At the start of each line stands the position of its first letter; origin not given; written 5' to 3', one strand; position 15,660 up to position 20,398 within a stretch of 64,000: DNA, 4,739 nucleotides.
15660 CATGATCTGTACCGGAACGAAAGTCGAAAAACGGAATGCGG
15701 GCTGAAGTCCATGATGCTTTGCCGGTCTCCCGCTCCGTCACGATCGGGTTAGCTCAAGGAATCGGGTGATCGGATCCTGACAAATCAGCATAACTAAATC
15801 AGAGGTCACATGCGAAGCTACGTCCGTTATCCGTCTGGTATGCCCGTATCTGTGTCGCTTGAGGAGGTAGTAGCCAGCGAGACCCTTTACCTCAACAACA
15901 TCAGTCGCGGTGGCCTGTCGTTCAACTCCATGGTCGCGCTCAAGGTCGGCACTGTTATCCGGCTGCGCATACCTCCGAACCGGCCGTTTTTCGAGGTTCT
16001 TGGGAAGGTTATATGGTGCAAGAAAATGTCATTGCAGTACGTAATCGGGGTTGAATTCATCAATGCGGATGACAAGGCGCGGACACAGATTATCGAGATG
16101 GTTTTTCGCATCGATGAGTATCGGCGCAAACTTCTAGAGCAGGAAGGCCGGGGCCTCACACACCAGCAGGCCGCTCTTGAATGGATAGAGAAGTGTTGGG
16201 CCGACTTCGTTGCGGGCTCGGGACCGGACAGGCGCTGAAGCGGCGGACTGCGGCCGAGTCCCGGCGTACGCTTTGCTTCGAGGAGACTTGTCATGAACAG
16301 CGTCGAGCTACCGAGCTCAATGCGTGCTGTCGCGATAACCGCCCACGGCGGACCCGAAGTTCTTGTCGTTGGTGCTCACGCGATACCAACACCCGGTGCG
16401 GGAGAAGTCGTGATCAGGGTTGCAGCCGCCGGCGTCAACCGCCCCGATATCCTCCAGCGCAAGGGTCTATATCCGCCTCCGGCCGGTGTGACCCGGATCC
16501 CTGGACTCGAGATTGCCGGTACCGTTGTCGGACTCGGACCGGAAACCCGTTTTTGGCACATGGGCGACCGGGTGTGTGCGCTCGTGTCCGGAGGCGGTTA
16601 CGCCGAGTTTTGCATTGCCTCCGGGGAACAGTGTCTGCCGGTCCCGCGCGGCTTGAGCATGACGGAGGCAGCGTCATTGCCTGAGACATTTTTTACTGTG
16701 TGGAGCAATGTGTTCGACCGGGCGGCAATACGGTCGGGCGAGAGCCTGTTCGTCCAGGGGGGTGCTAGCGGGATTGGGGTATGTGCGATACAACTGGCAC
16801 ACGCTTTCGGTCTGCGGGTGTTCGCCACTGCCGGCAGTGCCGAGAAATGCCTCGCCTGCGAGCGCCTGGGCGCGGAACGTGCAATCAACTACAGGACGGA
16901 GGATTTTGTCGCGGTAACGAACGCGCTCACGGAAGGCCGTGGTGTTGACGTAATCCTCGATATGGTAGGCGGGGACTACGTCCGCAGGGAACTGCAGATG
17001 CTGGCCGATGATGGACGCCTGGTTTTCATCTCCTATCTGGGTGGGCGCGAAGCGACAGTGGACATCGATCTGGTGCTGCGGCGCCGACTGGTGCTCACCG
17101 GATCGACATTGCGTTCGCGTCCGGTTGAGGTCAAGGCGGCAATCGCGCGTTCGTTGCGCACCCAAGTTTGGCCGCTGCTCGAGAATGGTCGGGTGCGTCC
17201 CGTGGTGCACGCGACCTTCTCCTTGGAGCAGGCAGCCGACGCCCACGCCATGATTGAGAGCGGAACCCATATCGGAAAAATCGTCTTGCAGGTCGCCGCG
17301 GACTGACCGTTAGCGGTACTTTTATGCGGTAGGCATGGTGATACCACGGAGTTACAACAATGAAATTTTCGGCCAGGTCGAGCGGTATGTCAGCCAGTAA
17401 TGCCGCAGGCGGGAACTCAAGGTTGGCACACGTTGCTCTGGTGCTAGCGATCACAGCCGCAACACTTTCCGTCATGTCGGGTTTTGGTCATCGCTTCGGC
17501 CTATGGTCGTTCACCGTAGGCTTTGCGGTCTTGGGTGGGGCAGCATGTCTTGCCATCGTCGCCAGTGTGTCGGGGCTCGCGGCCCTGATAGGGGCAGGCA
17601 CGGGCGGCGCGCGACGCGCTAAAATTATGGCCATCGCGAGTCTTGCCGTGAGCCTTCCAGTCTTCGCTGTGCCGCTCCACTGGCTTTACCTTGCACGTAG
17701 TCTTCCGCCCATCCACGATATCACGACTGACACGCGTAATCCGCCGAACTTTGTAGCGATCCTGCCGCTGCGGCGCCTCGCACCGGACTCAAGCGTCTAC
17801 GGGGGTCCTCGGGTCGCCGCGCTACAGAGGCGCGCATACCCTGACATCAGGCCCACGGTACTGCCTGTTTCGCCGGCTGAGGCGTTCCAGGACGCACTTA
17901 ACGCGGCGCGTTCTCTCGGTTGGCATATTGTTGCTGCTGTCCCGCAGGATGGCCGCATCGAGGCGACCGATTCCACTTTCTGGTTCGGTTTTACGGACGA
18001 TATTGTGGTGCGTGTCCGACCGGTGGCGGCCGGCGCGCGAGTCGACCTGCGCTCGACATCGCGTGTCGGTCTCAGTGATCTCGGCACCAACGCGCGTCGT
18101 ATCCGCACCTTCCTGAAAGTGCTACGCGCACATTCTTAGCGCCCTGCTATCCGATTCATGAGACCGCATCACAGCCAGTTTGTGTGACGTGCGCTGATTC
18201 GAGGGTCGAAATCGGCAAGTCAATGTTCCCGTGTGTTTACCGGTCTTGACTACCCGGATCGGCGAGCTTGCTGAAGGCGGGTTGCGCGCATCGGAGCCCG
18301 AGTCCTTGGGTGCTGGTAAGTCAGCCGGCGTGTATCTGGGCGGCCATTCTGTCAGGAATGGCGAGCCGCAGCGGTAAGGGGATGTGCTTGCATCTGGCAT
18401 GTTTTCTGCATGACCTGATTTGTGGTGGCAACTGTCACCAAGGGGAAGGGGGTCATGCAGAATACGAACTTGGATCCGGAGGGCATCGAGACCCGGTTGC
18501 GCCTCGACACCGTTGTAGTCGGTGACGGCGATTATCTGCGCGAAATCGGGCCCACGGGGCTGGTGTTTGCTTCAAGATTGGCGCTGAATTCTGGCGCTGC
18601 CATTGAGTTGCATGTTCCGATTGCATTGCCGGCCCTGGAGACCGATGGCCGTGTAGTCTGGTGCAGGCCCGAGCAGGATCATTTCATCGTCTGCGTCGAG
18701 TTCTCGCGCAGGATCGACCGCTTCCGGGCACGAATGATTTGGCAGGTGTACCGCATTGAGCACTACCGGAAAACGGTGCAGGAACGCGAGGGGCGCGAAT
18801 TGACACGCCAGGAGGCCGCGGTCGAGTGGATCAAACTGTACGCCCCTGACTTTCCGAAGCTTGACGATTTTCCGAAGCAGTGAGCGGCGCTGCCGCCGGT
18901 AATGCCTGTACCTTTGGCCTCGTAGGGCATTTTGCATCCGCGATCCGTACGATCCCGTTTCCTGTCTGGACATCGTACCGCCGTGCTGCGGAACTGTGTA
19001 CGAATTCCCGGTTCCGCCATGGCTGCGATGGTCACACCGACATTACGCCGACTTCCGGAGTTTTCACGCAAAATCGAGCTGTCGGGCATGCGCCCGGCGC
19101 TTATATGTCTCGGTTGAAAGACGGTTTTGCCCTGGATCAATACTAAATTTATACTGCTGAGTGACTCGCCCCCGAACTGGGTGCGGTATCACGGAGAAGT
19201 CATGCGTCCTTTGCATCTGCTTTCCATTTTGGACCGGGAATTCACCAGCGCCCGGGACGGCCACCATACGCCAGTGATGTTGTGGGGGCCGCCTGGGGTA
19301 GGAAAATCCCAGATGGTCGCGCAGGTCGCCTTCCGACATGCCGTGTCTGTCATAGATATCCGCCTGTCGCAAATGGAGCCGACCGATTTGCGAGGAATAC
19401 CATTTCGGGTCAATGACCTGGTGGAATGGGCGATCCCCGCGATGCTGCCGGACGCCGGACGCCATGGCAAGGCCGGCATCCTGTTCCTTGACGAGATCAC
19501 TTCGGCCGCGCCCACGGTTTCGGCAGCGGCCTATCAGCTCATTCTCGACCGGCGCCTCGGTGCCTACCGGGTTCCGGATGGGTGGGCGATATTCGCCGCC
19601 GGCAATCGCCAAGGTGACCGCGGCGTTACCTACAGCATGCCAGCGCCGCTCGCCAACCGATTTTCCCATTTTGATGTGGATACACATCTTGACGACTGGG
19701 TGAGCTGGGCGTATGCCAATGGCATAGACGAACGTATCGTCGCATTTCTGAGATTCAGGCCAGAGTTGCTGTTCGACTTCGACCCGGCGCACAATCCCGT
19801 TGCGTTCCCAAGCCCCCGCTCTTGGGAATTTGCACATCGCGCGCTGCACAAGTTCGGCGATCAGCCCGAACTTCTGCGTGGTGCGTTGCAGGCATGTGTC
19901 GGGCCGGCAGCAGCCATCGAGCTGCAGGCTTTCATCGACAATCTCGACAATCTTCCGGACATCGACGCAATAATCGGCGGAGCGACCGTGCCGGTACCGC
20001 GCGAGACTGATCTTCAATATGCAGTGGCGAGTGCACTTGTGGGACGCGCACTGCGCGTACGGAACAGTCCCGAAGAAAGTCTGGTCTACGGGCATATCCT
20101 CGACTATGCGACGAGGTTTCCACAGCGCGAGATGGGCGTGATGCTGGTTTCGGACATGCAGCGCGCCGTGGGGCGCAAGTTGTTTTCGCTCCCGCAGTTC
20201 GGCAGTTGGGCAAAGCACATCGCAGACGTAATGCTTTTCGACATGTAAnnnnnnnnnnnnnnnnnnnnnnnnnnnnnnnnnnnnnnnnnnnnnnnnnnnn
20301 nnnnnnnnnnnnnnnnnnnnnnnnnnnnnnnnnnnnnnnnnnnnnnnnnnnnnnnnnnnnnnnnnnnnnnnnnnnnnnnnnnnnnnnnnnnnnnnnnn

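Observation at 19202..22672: MoxR AAA+ ATPase, VWA/zinc-metallopeptidase protein and orphan 380-aa protein form a three-gene cassette of unknown function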

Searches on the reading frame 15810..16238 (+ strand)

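Call 3: search_protein_families(library=pfam, proteins=[window:15810-16238:+], max_evalue=0.01)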
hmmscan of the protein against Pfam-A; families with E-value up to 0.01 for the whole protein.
window:15810-16238:+ (142 aa): 1 family
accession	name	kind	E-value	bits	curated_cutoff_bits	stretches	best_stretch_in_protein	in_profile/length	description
PF07238.19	PilZ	-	3.1e-15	56.8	22.5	1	2-100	3-102/102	PilZ domain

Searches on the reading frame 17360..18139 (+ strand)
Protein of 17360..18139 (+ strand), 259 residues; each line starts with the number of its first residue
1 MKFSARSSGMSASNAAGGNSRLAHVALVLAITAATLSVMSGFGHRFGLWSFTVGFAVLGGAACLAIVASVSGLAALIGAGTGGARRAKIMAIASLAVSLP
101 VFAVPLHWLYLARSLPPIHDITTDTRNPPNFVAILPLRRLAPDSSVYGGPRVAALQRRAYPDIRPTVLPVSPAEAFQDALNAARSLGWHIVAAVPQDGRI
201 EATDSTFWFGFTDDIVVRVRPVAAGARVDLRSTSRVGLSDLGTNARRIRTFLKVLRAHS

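Call 3: search_protein_families(library=pfam, proteins=[window:17360-18139:+], max_evalue=0.01)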
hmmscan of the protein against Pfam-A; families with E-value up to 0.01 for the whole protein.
window:17360-18139:+ (259 aa): 1 family
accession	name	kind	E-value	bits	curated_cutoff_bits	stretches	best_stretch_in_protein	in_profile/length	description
PF07386.16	DUF1499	-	2.3e-24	86.4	22.6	1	120-253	1-112/114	Protein of unknown function (DUF1499)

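Call 4: search_protein_families(library=ncbifam, proteins=[window:17360-18139:+], max_evalue=0.01)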
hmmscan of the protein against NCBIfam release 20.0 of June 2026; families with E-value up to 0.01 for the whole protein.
window:17360-18139:+ (259 aa): 0 families

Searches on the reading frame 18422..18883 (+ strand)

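Call 3: search_protein_families(library=pfam, proteins=[window:18422-18883:+], max_evalue=0.01)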
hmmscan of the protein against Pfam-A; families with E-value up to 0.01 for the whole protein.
window:18422-18883:+ (153 aa): 1 family
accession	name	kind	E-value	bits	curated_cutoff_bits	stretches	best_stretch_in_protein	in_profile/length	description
PF07238.19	PilZ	-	0.0012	19.6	22.5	1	38-99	26-89/102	PilZ domain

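Call 4: search_protein_families(library=ncbifam, proteins=[window:18422-18883:+], max_evalue=0.01)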
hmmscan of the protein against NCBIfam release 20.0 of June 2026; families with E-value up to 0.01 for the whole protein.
window:18422-18883:+ (153 aa): 1 family
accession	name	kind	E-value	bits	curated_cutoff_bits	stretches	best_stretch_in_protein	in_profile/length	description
TIGR02266.1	gmx_TIGR02266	paralog_domain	0.0023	18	68.7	1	36-100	18-86/96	TIGR02266 family protein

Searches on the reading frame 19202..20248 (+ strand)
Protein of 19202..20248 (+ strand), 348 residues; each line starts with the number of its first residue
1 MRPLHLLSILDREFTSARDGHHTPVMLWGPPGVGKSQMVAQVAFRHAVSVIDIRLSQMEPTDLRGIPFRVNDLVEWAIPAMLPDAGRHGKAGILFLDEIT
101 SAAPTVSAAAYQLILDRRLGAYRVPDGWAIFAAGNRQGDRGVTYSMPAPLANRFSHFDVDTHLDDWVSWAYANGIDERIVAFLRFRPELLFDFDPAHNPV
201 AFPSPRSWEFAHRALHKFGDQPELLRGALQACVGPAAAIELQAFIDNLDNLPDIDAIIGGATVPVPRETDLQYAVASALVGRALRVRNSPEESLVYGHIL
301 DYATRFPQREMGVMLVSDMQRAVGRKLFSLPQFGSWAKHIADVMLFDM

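Call 3: search_protein_families(library=pfam, proteins=[window:19202-20248:+], max_evalue=0.01)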
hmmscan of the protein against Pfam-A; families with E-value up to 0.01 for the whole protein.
window:19202-20248:+ (348 aa): 4 families
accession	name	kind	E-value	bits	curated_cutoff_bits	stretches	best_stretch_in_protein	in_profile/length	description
PF07728.20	AAA_5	-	3.4e-10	40.5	22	1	24-138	1-125/139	AAA domain (dynein-related subfamily)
PF00004.35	AAA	-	3.4e-07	31.2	21.2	1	25-106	1-73/131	ATPase family associated with various cellular activities (AAA)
PF13191.12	AAA_16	-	6.6e-05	23.9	32.6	1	7-57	9-62/167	AAA ATPase domain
PF20030.5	bpMoxR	-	0.0012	18.4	27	1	25-106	34-113/205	MoxR domain in the MoxR-vWA-beta-propeller ternary systems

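Call 4: search_protein_families(library=ncbifam, proteins=[window:19202-20248:+], max_evalue=0.01)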
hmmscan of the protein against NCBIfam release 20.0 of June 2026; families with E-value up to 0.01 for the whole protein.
window:19202-20248:+ (348 aa): 2 families
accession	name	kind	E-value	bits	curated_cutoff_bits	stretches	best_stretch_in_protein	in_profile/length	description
NF040586.1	FxSxx_TPR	equivalog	0.0035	15.8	300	1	6-47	14-50/830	FxSxx-COOH system tetratricopeptide repeat protein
NF003230.0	PRK04195.1-6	equivalog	0.0087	14.8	441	0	19-57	36-74/494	replication factor C large subunit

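Call 23: search_solved_structures(query=window:19202-20248:+, max_evalue=0.001)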
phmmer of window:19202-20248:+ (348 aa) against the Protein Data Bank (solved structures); distinct sequences matched with E-value up to 0.001: 5.
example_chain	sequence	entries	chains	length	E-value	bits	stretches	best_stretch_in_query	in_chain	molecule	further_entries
6or5_A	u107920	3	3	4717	1.3e-08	37.4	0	24-241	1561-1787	Midasin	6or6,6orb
6i27_A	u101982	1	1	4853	5.1e-05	25.6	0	22-163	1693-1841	Midasin,Midasin,Midasin,Midasin,Midasin,Midasin,Midasin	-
6i26_A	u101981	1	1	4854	5.1e-05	25.6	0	22-163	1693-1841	Midasin,Midasin,Midasin,Midasin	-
6hyp_A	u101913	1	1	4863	5.1e-05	25.6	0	22-163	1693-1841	Midasin,Midasin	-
5jcs_s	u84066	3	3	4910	5.3e-05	25.6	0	22-163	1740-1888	Midasin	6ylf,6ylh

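Call 38: search_protein_families(library=padloc, proteins=[window:19202-20248:+], max_evalue=0.01)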
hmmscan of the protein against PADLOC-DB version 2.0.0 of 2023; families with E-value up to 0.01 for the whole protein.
window:19202-20248:+ (348 aa): 1 family
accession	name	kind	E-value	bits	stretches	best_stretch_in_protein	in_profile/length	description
PDLC04788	PDC-S01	-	0.0071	13.3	0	20-107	17-101/448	-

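Call 84: search_solved_structures(query=window:19202-20248:+, max_evalue=5)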
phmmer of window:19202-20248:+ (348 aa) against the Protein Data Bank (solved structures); distinct sequences matched with E-value up to 5: 52.
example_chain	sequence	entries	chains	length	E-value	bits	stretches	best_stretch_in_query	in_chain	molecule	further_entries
6or5_A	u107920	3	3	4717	1.3e-08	37.4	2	24-241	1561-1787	Midasin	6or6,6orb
6i27_A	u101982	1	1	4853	5.1e-05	25.6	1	22-163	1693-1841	Midasin,Midasin,Midasin,Midasin,Midasin,Midasin,Midasin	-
6i26_A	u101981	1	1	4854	5.1e-05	25.6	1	22-163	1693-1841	Midasin,Midasin,Midasin,Midasin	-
6hyp_A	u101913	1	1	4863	5.1e-05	25.6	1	22-163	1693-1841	Midasin,Midasin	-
5jcs_s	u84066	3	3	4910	5.3e-05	25.6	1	22-163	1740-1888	Midasin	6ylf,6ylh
9uiq_A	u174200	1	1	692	0.0031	19.8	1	24-137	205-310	Chromosome transmission fidelity protein 18 homolog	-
8umt_A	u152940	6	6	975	0.0048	19.2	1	24-137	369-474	Chromosome transmission fidelity protein 18 homolog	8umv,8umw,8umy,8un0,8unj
8umu_A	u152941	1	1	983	0.0048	19.1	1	24-137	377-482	Chromosome transmission fidelity protein 18 homolog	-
8zwo_A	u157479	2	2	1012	0.0051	19.1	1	24-137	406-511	Chromosome transmission fidelity protein 18 homolog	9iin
6l1q_C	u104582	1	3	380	0.007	18.6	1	22-117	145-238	CbbQ protein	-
9qhd_A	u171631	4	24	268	0.0071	18.6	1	13-119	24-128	Nitric oxide reductase NorQ protein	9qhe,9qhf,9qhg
5c3c_A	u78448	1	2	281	0.015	17.6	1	22-114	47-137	CbbQ/NirQ/NorQ domain protein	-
9lgo_F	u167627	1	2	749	0.015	17.5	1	24-104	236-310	ATPase family gene 2 protein homolog B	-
8rhn_O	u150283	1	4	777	0.017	17.3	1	24-104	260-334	ATPase family gene 2 protein homolog B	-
9qh4_A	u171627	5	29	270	0.022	17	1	19-119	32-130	Protein NorQ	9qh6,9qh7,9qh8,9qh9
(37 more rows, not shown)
